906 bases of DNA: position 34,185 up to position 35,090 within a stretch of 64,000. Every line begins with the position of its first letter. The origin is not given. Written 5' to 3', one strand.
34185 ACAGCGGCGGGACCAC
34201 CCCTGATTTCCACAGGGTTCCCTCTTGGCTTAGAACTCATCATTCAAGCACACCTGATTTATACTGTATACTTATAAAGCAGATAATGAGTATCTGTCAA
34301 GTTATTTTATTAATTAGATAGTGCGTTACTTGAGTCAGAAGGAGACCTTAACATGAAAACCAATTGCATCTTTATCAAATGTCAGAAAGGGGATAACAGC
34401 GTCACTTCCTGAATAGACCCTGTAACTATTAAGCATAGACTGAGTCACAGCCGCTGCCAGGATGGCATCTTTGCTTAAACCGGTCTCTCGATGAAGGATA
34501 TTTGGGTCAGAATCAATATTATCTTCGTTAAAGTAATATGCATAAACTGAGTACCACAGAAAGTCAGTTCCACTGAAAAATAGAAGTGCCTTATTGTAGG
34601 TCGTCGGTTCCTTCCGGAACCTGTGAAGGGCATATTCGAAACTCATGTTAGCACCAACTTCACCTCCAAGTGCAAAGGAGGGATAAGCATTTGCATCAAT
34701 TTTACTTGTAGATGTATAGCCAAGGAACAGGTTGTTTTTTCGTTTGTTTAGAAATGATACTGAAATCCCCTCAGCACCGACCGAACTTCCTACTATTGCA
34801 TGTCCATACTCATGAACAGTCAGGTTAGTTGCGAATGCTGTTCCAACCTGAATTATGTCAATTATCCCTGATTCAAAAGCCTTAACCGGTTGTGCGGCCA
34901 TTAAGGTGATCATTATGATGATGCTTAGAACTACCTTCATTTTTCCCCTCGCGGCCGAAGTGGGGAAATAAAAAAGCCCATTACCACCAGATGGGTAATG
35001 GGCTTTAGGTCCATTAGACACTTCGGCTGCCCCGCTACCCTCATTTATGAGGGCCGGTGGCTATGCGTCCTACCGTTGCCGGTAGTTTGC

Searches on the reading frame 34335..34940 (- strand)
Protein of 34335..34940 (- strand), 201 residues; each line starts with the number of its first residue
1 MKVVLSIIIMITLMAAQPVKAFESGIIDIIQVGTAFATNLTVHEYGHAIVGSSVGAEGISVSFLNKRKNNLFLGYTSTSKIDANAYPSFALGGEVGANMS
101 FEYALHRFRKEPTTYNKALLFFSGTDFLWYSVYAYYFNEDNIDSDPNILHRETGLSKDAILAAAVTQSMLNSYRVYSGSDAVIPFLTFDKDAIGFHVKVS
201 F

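Call 8: search_protein_families(library=pfam, proteins=[window:34335-34940:-], max_evalue=1)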
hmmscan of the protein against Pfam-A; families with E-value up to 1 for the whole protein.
window:34335-34940:- (201 aa): 0 families

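Call 9: find_homologous_proteins(query=window:34335-34940:-)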
Query window:34335-34940:- (201 aa): 97 proteins with E <= 0.001 among 280 candidates.
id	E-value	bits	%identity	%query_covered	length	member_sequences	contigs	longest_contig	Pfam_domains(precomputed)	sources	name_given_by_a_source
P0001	2.5e-116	404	90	100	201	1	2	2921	-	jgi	-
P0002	2.6e-116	404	91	100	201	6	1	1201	-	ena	-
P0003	2.7e-115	401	89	100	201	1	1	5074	-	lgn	-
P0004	1.1e-114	399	89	100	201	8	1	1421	-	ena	-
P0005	1.4e-114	398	89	100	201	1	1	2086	-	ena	-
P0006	6.1e-114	396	89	100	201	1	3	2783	-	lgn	-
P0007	1.3e-113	395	88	100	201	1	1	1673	-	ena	-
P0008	1.6e-113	395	88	100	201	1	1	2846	-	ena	-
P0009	1.0e-112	392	87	100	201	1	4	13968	-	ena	-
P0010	1.3e-112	392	86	100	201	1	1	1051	-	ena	-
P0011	5.2e-112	390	88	100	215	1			-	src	-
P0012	4.8e-111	387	85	100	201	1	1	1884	-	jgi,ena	-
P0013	1.2e-110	385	85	100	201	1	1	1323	-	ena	-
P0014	1.3e-110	385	85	100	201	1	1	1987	-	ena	-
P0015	1.9e-110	385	84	100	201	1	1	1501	-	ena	-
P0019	2.2e-109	381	85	100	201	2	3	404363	-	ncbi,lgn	-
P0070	1.3e-42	164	42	86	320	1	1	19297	-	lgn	-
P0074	3.0e-41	159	41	98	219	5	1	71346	-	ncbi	-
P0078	2.0e-40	156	43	88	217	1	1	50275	-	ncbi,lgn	-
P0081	1.2e-39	154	38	96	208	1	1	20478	-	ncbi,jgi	-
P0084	2.1e-38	150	38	96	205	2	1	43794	-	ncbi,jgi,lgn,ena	-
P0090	2.4e-37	146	36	97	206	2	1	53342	-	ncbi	-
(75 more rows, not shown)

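Call 14: find_related_loci(query=A1, collection=genome_contigs, flank=4000)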
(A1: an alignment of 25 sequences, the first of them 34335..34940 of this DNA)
Query A1 (201 aa) in genome_contigs; peptide patterns used: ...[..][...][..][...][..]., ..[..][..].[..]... (x = any residue, [..] = any of these).
100 stretches matched a pattern; 37 encode a relative of the query (tblastn E <= 1e-3); 37 distinct loci.
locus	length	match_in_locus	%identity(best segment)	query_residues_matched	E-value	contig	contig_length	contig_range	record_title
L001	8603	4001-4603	85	1-201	4e-117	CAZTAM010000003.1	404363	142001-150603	MAG TPA_asm: uncultured Nitrospiraceae bacterium isolate SRP323723_co1_34 genome assembly, contig: NODE_6_length_404363_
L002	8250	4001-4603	80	1-201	2e-111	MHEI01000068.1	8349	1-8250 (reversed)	MAG: Nitrospirae bacterium RBG_16_43_11 RBG_16_scaffold_27633, whole genome shotgun sequence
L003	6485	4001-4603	66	1-201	3e-92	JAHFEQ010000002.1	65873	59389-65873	MAG: Nitrospirae bacterium isolate nzgw272 NODE_215_length_65874_cov_5.703101, whole genome shotgun sequence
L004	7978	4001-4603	65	1-201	4e-91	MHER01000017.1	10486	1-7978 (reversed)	MAG: Nitrospirae bacterium RIFCSPLOW2_12_42_9 rifcsplowo2_12_sub10_scaffold_1229, whole genome shotgun sequence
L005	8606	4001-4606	64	1-201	4e-89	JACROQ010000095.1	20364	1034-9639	MAG: Nitrospirae bacterium isolate NC_groundwater_1965_Pr3_S-0.2um_50_3 scaffold_19433, whole genome shotgun sequence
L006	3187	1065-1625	68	15-201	2e-88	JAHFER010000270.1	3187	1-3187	MAG: Nitrospirae bacterium isolate nzgw273 NODE_128153_length_3188_cov_3.656016, whole genome shotgun sequence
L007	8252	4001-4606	64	5-201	1e-87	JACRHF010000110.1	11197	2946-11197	MAG: Nitrospirae bacterium isolate NC_groundwater_1770_Pr3_B-0.1um_51_186 SR-2_scaffold_141_3836767, whole genome shotgu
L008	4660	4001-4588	47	8-201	2e-60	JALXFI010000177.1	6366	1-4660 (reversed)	MAG: bacterium isolate V2_metabat1_scaf2bin.005 V2_NODE_2394_length_6366_cov_2.403270, whole genome shotgun sequence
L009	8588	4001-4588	42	7-201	4e-53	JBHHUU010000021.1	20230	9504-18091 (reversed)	MAG: Nitrospirota bacterium isolate S.5.sp1_bin.40 NODE_728_length_20230_cov_7.817993, whole genome shotgun sequence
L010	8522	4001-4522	45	28-201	3e-51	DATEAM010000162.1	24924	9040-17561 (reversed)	MAG TPA_asm: Thermodesulfobacteriota bacterium isolate SMAG_U8218 k141_2429250, whole genome shotgun sequence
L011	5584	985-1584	40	2-198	2e-47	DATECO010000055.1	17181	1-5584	MAG TPA_asm: Nitrospiria bacterium isolate SMAG_U8274 k141_771689, whole genome shotgun sequence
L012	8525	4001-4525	40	24-201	4e-46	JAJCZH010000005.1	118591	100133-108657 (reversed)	MAG: Deltaproteobacteria bacterium isolate OFTM366 OFTM366_4, whole genome shotgun sequence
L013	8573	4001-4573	38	10-201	5e-46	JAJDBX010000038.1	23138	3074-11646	MAG: Nitrospirota bacterium isolate OFTM336 OFTM336_37, whole genome shotgun sequence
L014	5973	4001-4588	39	4-194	6e-46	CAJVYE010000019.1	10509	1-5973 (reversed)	MAG TPA_asm: uncultured Nitrospirae bacterium isolate DRR093005_bin.43_MetaBAT_v2.12.1_MAG genome assembly, contig: NODE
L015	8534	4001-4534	43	25-201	7e-46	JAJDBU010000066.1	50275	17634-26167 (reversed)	MAG: Nitrospirota bacterium isolate OFTM244 OFTM244_65, whole genome shotgun sequence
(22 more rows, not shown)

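Call 31: find_related_loci(query=A1, collection=metagenome_contigs, flank=1500)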
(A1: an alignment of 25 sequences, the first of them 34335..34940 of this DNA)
Query A1 (201 aa) in metagenome_contigs; peptide patterns used: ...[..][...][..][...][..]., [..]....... (x = any residue, [..] = any of these).
308 stretches matched a pattern; 51 encode a relative of the query (tblastn E <= 1e-3); 51 distinct loci.
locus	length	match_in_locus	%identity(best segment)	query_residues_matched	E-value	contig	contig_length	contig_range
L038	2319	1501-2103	90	1-201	1e-129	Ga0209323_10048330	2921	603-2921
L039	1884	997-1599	85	1-201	6e-127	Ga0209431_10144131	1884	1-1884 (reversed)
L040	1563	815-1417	85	1-201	1e-126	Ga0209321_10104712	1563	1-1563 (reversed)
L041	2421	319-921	85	1-201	1e-120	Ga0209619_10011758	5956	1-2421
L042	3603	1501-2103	84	1-201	1e-116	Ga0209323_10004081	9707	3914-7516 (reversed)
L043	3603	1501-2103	81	1-201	3e-114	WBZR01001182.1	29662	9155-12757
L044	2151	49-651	80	1-201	2e-114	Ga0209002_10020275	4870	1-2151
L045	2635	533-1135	80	1-201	1e-113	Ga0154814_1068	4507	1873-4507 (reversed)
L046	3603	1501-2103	80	1-201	2e-111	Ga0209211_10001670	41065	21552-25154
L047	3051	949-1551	79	1-201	6e-112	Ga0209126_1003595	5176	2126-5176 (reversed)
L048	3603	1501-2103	65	1-201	3e-90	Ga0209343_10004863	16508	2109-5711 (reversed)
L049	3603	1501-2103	65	1-201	3e-90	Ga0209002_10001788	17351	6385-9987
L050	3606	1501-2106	64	1-201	6e-90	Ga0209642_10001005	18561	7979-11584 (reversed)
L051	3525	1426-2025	65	1-199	1e-89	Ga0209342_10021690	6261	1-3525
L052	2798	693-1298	64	1-201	2e-89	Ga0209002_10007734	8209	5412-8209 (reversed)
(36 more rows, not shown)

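Call 34: predict_structure(alignment_id=A1)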
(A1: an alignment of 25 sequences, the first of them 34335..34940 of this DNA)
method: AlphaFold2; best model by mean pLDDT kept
length: 201 residues; sequences in the alignment: 25
mean_pLDDT: 90.6   pTM: 0.82
mean pLDDT of the five models: 90.6, 89.7, 89.5, 88.0, 84.9
residues with pLDDT >= 90: 149; 70-90: 42; 50-70: 10; < 50: 0
segments of 3 or more residues with pLDDT < 50: none
pLDDT, mean of each block of 10 residues (from residue 1): 82 67 74 96 97 97 82 89 94 96 97 96 96 89 90 94 97 96 94 92 80
secondary structure, 60 per line:
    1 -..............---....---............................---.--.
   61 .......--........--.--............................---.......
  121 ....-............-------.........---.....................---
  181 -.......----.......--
elements in order: H2-15 H19-22 H26-53 E60-67 E70-77 H83-110 H114-124 H126-137 H145-153 H157-177 E182-188 E193-199

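Call 38: fold_search(model_id=the predicted structure, library=pdb)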
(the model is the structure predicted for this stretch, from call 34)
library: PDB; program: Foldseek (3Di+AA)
matches with E <= 10: 194; with E <= 0.001: 0
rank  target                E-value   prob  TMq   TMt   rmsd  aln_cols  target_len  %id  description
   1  5aww_Y                4.1e-01  0.14  0.19  0.12  18.7       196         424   14  Precise Resting State of Thermus thermophilus SecYEG (released 2015-11-25)
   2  5oj0                  8.7e-01  0.09  0.11  0.05  10.2        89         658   16  Penicillin-Binding Protein 2X (PBP2X) from Streptococcus pneumoniae in complex with Cefepime (released 2018-05-30)
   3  6os9_R                9.6e-01  0.12  0.22  0.16  17.2       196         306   10  human Neurotensin Receptor 1 (hNTSR1) - Gi1 Protein Complex in canonical conformation (C state) (released 2019-07-10)
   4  5iqj_A                1.0e+00  0.38  0.29  0.39   7.7       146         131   14  1.9 Angstrom Crystal Structure of Protein with Unknown Function from Vibrio cholerae. (released 2016-03-23)
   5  8f7w_R                1.1e+00  0.08  0.17  0.13  17.0       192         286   14  Gi bound kappa-opioid receptor in complex with dynorphin (released 2022-12-14)
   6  1pyy_A                1.2e+00  0.08  0.10  0.05  10.6        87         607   15  Double mutant PBP2x T338A/M339F from Streptococcus pneumoniae strain R6 at 2.4 A resolution (released 2003-09-30)
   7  2z2l_B                1.2e+00  0.05  0.16  0.11  17.3       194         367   12  Penicillin-Binding Protein 2X (PBP2X) from Streptococcus pneumoniae (released 2007-09-04)
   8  7xw9_R                1.4e+00  0.09  0.20  0.15  18.1       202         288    9  Cryo-EM structure of the TRH-bound human TRHR-Gq complex (released 2022-12-28)
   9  5nl1_C                1.6e+00  0.20  0.29  0.38   9.9       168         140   10  Shigella IpaA-VBS3/TBS in complex with the Talin VBS1 domain 488-512 (released 2018-05-16)
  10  8qot_A                1.6e+00  0.08  0.20  0.15  17.4       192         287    9  Structure of the mu opioid receptor bound to the antagonist nanobody NbE (released 2023-12-27)
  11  7rmh_R                1.7e+00  0.12  0.24  0.18  15.6       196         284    8  Substance P bound to active human neurokinin 1 receptor in complex with miniGs399 (released 2021-11-03)
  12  9hpk_W                1.9e+00  0.13  0.25  0.29  13.6       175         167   10  Open state TMD-LBD of the GluA3(R439G) with TARP gamma2 (released 2025-07-09)
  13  1qmf                  1.9e+00  0.07  0.11  0.05  10.2        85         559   15  PENICILLIN-BINDING PROTEIN 2X (PBP-2X) ACYL-ENZYME COMPLEX (released 2000-05-25)
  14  6fj3_A                1.9e+00  0.10  0.23  0.11  14.2       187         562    8  High resolution crystal structure of parathyroid hormone 1 receptor in complex with a peptide agonist. (released 2018-11-21)
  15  9c2f_A                1.9e+00  0.10  0.21  0.08  12.1       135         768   16  Structure of Calcium-Sensing Receptor in complex with positive allosteric modulator '54149 (released 2024-10-02)
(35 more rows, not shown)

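Call 51: search_protein_families(library=ncbifam, proteins=[window:34335-34940:-], max_evalue=1)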
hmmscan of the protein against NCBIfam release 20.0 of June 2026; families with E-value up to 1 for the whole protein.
window:34335-34940:- (201 aa): 0 families

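Call 54: search_solved_structures(query=A1, max_evalue=10, show_alignments=2)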
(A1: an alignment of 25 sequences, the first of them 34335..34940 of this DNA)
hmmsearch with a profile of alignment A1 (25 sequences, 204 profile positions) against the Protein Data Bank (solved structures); distinct sequences matched with E-value up to 10: 2.
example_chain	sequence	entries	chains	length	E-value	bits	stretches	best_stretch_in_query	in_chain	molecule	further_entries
3ezx_A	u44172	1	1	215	0.96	12.2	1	15-64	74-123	Monomethylamine corrinoid protein 1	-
3qw3_A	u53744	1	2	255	1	12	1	24-78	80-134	Orotidine-5-phosphate decarboxylase/orotate phosphoribosyltransferase, putative (Ompdcase-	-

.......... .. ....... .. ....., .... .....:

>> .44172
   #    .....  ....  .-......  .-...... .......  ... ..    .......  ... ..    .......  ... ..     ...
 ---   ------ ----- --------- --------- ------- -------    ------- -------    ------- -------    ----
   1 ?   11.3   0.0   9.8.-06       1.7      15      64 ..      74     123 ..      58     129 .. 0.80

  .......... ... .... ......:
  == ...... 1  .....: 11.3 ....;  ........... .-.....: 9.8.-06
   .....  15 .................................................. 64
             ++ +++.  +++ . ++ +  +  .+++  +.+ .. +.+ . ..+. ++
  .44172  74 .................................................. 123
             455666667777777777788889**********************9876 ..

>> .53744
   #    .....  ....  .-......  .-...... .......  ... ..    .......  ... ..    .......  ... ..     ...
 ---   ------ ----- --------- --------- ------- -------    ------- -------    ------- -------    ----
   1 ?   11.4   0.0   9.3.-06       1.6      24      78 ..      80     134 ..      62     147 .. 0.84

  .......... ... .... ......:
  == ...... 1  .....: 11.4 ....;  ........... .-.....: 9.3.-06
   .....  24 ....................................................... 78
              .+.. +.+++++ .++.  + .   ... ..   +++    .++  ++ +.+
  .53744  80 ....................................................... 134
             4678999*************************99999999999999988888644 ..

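Call 55: find_encoding_contigs(protein=P0019, flank=8000, max_places=2)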
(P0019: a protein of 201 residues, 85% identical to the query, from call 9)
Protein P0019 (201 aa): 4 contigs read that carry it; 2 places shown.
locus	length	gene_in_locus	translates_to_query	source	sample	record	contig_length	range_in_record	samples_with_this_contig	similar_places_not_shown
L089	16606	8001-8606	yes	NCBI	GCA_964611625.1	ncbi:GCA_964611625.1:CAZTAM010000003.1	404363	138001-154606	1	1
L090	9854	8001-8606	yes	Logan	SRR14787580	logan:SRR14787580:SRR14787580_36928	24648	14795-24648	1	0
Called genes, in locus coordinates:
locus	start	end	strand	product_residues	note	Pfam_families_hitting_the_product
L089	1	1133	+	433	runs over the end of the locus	PF03446:NAD_binding_2, PF03721:UDPG_MGDP_dh_N, PF00984:UDPG_MGDP_dh, PF03720:UDPG_MGDP_dh_C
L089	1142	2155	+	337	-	PF01073:3Beta_HSD, PF01370:Epimerase, PF02719:Polysacc_synt_2, PF07993:NAD_binding_4, PF16363:GDP_Man_Dehyd, PF13460:NAD_binding_10 (weak)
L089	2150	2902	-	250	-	PF21948:LplA-B_cat, PF03099:BPL_LplA_LipB (weak)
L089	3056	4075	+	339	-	PF01558:POR, PF12797:Fer4_2 (faint), PF13237:Fer4_10 (weak), PF00037:Fer4 (faint), PF12838:Fer4_7 (faint)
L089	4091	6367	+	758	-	PF01855:POR_N, PF17147:PFOR_II, PF02775:TPP_enzyme_C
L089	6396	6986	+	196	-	PF00025:Arf (weak)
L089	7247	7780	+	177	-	-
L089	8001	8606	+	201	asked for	-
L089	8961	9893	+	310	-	PF01497:Peripla_BP_2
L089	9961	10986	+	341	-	PF01032:FecCD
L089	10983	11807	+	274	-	PF02463:SMC_N (weak), PF00005:ABC_tran, PF13175:AAA_15 (faint), PF13304:AAA_21 (weak)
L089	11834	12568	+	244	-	PF03544:TonB_C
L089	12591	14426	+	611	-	PF07715:Plug, PF00593:TonB_dep_Rec_b-barrel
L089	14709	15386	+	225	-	PF00072:Response_reg, PF00486:Trans_reg_C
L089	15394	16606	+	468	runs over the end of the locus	PF08521:2CSK_N (weak), PF00672:HAMP (weak), PF00512:HisKA, PF02518:HATPase_c, PF14501:HATPase_c_5 (weak)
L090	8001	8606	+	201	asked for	-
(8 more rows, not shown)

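Call 56: find_encoding_contigs(protein=P0084, flank=6000, max_places=2)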
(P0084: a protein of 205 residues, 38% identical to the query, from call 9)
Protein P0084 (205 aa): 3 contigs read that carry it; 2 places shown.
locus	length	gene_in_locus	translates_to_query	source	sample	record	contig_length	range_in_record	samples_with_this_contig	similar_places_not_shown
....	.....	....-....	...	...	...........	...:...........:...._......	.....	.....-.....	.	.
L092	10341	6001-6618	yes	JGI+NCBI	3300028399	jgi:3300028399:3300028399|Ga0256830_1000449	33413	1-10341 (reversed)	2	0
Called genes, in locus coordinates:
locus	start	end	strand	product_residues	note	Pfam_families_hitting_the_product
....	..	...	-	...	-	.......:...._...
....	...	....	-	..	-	-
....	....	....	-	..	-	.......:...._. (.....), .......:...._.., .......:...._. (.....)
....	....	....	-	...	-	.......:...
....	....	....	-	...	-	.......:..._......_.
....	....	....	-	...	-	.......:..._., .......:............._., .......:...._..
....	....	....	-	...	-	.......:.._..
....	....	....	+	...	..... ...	-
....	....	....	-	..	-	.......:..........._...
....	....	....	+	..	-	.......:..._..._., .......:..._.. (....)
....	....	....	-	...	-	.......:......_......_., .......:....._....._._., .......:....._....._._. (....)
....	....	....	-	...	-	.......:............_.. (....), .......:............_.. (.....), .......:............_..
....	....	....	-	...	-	-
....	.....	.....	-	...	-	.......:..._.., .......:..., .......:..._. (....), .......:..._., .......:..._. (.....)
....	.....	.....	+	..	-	-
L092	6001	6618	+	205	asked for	-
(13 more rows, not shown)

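Call 57: find_encoding_contigs(protein=P0074, flank=6000, max_places=2)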
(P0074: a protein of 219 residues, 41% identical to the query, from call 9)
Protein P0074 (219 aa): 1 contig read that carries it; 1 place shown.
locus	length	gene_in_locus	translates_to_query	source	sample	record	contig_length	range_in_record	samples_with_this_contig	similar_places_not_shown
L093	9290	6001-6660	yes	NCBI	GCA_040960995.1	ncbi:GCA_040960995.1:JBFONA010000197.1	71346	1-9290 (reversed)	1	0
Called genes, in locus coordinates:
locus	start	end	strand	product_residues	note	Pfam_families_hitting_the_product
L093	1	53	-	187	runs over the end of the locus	PF16697:Yop-YscD_cpl, PF00498:FHA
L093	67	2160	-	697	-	PF00069:Pkinase, PF07714:PK_Tyr_Ser-Thr, PF13431:TPR_17 (faint), PF13428:TPR_14 (faint), PF23914:TPR_CcmH_CycH (weak), PF13414:TPR_11 (faint), PF13424:TPR_12 (faint), PF13371:TPR_9, +4 more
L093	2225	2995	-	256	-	PF01026:TatD_DNase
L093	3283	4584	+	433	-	PF04966:OprB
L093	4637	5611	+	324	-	PF01297:ZnuA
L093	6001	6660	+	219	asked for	-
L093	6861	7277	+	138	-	PF01402:RHH_1 (weak), PF08753:NikR_C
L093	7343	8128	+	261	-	PF00005:ABC_tran, PF13304:AAA_21 (weak)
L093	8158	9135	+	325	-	PF00950:ABC-3, PF01032:FecCD (weak)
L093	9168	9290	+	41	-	?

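Call 58: find_encoding_contigs(protein=P0078, flank=5000, max_places=1)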
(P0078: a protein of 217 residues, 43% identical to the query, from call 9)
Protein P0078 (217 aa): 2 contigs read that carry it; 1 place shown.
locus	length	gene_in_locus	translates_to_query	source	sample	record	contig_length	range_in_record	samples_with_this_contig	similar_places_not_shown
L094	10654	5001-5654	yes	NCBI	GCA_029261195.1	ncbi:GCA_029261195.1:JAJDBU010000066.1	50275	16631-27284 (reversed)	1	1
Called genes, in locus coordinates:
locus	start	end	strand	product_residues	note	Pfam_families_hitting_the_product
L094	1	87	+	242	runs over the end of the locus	PF00005:ABC_tran, PF13304:AAA_21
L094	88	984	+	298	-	PF04389:Peptidase_M28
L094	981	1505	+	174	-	PF00293:NUDIX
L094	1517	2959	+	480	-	PF02347:GDC-P, PF01212:Beta_elim_lyase (faint), PF00266:Aminotran_5, PF21478:GcvP2_C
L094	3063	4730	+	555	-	PF00890:FAD_binding_2, PF03486:HI0933_like (faint), PF07992:Pyr_redox_2 (faint), PF02910:Succ_DH_flav_C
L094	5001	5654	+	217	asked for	-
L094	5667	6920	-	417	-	PF04851:ResIII (weak), PF00270:DEAD, PF00271:Helicase_C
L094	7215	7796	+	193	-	-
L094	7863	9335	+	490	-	PF13729:TraF_2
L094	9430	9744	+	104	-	-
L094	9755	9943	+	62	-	-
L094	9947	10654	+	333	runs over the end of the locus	PF02163:Peptidase_M50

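Call 59: find_encoding_contigs(protein=P0090, flank=5000, max_places=1)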
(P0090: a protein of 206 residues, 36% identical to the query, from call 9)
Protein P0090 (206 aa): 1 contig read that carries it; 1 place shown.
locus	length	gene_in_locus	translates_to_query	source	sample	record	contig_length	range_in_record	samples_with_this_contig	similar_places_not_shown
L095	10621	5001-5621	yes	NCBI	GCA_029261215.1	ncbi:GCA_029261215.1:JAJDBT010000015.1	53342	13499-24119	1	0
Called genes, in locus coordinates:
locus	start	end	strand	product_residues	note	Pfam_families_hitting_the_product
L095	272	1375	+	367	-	PF01594:AI-2E_transport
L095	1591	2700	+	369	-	PF13205:Big_5, PF11999:Ice_binding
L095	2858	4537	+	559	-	PF00691:OmpA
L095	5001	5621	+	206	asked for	-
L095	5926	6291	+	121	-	PF04134:DCC1-like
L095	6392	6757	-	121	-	-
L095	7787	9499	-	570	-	PF02696:SelO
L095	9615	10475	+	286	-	PF06325:PrmA, PF05175:MTS, PF13649:Methyltransf_25 (weak)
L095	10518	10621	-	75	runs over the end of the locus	-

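Call 60: find_encoding_contigs(protein=P0081, flank=5000, max_places=1)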
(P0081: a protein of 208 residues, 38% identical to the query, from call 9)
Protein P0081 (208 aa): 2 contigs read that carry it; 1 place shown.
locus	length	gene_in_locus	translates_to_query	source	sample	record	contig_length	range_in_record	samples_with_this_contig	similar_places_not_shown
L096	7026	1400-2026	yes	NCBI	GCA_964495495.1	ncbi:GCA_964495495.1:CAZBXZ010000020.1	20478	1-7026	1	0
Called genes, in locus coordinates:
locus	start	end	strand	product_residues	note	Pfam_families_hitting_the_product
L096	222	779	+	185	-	PF01814:Hemerythrin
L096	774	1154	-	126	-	PF00072:Response_reg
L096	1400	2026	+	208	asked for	-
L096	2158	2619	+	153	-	PF02085:Cytochrom_CIII (faint), PF14537:Cytochrom_c3_2 (faint), PF14522:Cytochrome_C7 (weak)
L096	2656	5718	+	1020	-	PF04879:Molybdop_Fe4S4, PF13187:Fer4_9 (faint), PF00384:Molybdopterin, PF01568:Molydop_binding, PF12797:Fer4_2 (weak), PF12838:Fer4_7 (weak), PF13247:Fer4_11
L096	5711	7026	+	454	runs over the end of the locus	PF03916:NrfD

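Call 61: find_encoding_contigs(protein=P0070, flank=5000, max_places=1)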
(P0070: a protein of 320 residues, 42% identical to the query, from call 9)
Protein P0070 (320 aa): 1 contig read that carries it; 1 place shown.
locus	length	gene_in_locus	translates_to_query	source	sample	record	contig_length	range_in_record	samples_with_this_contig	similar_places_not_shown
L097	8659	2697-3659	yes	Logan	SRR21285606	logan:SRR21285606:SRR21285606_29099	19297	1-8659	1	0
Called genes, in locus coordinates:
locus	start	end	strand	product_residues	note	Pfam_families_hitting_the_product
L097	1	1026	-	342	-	?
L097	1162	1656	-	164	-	PF00383:dCMP_cyt_deam_1, PF14437:MafB19-deam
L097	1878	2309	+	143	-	PF09719:C_GCAxxG_C_C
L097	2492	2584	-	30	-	-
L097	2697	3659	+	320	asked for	-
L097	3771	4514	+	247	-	PF03412:Peptidase_C39 (faint), PF09778:Guanylate_cyc_2 (weak), PF13529:Peptidase_C39_2 (weak)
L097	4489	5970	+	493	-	PF14401:RLAN, PF02655:ATP-grasp_3 (faint), PF08443:RimK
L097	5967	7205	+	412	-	PF04107:GCS2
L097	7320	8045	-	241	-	PF03013:Pyr_excise, PF08349:DUF1722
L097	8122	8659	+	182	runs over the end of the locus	-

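Call 62: search_protein_representatives(alignment_id=A1)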
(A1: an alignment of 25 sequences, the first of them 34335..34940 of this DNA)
Query: 25 sequences, 204 profile positions. Proteins with E-value up to 0.001 (for the whole library): 111; up to 1e-10: 84; up to 1e-30: 56. The best 111 are listed.
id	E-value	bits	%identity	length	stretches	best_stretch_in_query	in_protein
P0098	3.1e-85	301.2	-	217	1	6-204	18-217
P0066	1.1e-78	279.8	-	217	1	9-204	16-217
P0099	3.1e-78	278.3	-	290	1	21-204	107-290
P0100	6.2e-77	274.1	-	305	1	28-204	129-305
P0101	2.7e-74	265.5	-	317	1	27-204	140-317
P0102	2.5e-73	262.3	-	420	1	23-204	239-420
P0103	1.7e-72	259.5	-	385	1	21-204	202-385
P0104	2.5e-72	259.0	-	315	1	22-204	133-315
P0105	2.6e-72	259.0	-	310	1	27-204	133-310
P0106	1.3e-71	256.7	-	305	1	25-204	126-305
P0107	2.0e-71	256.1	-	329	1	27-204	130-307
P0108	6.9e-71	254.3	-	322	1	25-202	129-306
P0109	7.1e-71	254.3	-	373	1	20-204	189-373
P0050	7.6e-71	254.2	-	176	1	6-179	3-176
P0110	2.1e-70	252.8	-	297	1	30-204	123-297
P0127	1.7e-61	223.7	-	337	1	27-204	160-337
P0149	6.8e-31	123.7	-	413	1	21-125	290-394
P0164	4.3e-20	88.5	-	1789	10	125-157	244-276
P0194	7.3e-06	42.0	-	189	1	9-204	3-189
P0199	1.8e-04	37.5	-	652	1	13-83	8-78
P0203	5.2e-04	35.9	-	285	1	38-174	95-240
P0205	6.7e-04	35.6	-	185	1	11-190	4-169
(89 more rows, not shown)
